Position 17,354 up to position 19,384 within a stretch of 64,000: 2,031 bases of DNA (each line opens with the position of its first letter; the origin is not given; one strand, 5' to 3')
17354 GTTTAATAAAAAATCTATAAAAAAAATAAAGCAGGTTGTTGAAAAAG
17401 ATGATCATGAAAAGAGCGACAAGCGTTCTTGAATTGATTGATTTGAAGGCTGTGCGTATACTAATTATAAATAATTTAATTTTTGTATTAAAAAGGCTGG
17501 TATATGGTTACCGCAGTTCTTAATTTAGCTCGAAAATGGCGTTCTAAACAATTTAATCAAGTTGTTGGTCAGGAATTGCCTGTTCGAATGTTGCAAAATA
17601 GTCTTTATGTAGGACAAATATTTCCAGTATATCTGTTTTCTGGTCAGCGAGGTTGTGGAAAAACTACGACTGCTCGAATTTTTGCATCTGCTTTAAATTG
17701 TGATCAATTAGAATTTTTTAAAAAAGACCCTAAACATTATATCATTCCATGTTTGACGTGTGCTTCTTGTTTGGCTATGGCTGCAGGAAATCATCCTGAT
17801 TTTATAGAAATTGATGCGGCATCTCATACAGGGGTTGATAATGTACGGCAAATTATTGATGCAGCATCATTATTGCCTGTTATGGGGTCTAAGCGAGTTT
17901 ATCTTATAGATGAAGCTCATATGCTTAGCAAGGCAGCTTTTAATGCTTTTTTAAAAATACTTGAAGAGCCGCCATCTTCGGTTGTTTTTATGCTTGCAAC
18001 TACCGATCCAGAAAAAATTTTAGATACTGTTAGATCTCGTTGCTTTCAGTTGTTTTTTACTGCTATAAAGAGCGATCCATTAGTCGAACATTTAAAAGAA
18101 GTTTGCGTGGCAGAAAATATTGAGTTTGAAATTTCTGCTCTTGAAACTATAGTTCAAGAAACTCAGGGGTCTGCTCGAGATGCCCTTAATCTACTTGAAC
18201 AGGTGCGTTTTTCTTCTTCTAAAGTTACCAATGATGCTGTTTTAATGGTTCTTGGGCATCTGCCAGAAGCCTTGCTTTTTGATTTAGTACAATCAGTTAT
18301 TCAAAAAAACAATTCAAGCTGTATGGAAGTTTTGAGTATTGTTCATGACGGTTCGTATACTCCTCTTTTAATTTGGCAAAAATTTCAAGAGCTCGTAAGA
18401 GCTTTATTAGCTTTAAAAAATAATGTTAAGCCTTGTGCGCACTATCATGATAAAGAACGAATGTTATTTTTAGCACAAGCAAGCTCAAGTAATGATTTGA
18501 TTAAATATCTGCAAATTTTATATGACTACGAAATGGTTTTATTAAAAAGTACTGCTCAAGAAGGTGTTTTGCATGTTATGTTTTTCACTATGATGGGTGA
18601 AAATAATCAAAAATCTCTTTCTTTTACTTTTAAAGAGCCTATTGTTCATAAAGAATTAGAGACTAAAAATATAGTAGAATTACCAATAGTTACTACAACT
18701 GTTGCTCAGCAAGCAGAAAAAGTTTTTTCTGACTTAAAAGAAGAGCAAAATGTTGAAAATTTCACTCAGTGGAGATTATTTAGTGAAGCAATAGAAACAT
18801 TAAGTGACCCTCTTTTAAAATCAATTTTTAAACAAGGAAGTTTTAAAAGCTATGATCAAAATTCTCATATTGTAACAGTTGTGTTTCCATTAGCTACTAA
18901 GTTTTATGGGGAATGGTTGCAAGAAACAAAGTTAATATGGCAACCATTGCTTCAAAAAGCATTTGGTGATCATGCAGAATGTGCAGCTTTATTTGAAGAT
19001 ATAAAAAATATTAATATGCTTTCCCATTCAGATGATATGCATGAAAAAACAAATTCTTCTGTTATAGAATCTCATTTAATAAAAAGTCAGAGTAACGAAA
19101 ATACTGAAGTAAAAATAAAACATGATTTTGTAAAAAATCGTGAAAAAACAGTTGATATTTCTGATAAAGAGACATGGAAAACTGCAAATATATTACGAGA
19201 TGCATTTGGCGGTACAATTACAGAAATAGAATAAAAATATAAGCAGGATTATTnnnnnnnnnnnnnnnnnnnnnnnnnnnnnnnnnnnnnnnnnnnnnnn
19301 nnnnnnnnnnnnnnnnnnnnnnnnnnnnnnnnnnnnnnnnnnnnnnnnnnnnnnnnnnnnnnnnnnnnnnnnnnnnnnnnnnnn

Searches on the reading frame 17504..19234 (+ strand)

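Call 17: search_protein_families(library=ncbifam, proteins=[window:17504-19234:+], max_evalue=1e-10)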
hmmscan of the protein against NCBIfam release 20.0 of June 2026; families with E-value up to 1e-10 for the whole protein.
window:17504-19234:+ (576 aa): 64 families (the best 25 are shown)
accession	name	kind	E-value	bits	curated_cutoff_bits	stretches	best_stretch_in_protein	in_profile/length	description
TIGR02397.1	dnaX_nterm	equivalog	1e-103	347.3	250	1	7-363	3-354/355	DNA polymerase III subunit gamma/tau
NF004046.1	PRK05563.1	equivalog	6.8e-99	332.3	400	1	8-461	5-448/567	DNA polymerase III subunit gamma/tau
NF011510.0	PRK14948.1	equivalog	3.3e-96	323.5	593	1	8-406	8-404/640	DNA polymerase III subunit gamma/tau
NF005942.0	PRK07994.1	equivalog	4e-91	307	613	1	6-396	4-388/655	DNA polymerase III subunit gamma/tau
NF011514.0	PRK14953.1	equivalog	3.9e-89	299.8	536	1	7-359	5-361/488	DNA polymerase III subunits gamma and tau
NF006585.0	PRK09111.1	equivalog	2.3e-85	287.5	604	1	8-339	30-363/616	DNA polymerase III subunit gamma/tau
NF011523.0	PRK14962.1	equivalog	3.7e-84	283.2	576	1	8-495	4-448/474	DNA polymerase III subunits gamma and tau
NF011526.0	PRK14965.1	equivalog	1e-81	275.6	670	1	6-361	4-356/578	DNA polymerase III subunits gamma and tau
NF006280.0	PRK08451.1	equivalog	1.1e-78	265.3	572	1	8-545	4-503/535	DNA polymerase III subunit gamma/tau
NF005173.0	PRK06647.1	equivalog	2.6e-77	261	623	1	9-310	7-301/568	DNA polymerase III subunits gamma and tau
NF011525.0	PRK14964.1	equivalog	2.6e-77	260.7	554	1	6-302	1-289/493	DNA polymerase III subunits gamma and tau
NF011512.0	PRK14950.1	equivalog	1.4e-76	258.9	593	1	6-283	4-275/585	DNA polymerase III subunits gamma and tau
NF008975.0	PRK12323.1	equivalog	4.7e-76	257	875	1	6-280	4-276/709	DNA polymerase III subunit gamma/tau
NF006429.0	PRK08691.1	equivalog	7.1e-76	256.3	969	1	8-338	6-330/709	DNA polymerase III subunits gamma and tau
NF011522.0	PRK14961.1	equivalog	7.2e-75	252.1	562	1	8-284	6-275/363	DNA polymerase III subunits gamma and tau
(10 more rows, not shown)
